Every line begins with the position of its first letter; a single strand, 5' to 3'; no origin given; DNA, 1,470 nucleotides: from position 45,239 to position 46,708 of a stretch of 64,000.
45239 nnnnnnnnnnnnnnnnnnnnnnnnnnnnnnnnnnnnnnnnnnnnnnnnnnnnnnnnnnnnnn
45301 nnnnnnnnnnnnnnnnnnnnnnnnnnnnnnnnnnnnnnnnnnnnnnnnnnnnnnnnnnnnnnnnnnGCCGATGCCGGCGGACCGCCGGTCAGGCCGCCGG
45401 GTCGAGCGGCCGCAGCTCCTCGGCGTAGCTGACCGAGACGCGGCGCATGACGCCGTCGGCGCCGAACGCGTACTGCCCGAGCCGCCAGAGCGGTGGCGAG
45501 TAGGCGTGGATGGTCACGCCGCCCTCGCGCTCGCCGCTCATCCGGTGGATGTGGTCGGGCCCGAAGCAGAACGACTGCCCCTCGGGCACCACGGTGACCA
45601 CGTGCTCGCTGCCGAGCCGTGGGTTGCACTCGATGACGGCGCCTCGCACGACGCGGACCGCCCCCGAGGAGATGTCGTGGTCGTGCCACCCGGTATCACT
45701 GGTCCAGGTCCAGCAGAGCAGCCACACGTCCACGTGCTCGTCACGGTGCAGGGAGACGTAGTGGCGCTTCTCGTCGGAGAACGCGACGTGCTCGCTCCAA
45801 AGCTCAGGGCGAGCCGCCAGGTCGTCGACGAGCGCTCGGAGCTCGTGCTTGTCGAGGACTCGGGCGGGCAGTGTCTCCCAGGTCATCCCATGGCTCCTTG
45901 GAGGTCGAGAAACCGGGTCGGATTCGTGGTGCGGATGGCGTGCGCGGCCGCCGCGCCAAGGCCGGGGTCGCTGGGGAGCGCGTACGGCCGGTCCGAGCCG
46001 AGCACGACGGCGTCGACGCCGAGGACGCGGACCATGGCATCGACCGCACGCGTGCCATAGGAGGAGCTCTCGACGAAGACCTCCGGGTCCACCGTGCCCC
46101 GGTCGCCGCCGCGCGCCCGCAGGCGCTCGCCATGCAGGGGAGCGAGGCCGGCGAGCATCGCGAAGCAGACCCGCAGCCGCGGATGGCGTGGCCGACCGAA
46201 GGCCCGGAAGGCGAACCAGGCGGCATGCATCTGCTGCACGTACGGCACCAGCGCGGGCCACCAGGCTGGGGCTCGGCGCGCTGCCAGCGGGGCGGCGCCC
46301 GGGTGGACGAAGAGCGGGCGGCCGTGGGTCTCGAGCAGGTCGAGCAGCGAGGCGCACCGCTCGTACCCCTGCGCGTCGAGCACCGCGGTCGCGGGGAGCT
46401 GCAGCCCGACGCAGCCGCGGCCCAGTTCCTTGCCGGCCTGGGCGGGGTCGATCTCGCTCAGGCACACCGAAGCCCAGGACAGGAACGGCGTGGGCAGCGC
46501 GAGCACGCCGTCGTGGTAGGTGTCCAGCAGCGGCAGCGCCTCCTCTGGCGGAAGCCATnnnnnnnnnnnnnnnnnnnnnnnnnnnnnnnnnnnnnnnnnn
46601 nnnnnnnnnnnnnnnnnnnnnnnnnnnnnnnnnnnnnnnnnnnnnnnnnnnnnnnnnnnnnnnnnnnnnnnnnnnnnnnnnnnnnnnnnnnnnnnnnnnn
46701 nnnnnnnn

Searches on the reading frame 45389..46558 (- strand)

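Call 6: search_protein_families(library=pfam, proteins=[window:45389-46558:-])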
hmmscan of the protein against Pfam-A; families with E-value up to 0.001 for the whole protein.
window:45389-46558:- (389 aa): 1 family
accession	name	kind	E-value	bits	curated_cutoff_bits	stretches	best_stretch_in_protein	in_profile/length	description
PF05995.18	CDO_I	-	2.6e-11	43.8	23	1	235-362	28-166/170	Cysteine dioxygenase type I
